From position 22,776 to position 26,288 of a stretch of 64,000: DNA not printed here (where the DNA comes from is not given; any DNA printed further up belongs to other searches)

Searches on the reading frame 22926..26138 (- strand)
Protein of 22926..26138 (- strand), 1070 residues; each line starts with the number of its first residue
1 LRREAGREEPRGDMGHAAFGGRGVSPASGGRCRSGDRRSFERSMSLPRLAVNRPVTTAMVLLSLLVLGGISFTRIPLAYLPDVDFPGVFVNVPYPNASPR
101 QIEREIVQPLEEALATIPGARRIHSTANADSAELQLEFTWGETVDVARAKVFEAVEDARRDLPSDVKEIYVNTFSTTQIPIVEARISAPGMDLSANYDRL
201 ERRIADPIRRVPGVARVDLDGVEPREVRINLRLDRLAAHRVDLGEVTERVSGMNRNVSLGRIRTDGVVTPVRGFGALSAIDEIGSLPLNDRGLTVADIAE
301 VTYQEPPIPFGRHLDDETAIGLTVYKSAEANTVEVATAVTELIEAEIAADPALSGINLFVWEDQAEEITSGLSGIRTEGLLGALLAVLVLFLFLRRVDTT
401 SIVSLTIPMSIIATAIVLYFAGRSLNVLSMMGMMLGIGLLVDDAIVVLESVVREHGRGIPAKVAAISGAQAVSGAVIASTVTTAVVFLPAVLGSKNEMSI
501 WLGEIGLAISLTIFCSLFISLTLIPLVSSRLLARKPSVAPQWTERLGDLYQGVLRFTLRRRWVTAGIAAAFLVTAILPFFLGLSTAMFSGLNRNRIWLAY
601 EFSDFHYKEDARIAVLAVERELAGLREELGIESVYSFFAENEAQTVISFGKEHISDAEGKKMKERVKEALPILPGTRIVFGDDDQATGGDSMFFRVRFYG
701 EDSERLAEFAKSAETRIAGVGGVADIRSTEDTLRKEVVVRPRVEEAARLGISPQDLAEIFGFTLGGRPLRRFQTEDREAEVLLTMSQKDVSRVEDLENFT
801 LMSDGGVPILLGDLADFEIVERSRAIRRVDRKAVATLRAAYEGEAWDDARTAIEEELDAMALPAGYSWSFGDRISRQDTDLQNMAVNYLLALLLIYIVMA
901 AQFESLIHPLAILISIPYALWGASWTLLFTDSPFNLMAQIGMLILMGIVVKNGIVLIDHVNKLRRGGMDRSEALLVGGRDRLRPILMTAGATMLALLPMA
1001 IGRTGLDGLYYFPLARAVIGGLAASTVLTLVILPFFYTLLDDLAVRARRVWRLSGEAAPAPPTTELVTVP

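Call 18: search_protein_families(library=pfam, proteins=[window:22926-26138:-])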
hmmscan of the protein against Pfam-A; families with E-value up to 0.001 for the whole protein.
window:22926-26138:- (1070 aa): 2 families
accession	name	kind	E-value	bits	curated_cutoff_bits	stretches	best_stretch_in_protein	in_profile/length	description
PF00873.25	ACR_tran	-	3.3e-186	621.4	28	1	48-1040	3-1020/1021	AcrB/AcrD/AcrF family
PF03176.21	MMPL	-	0.00026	20.5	20.5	1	371-531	141-302/333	MMPL family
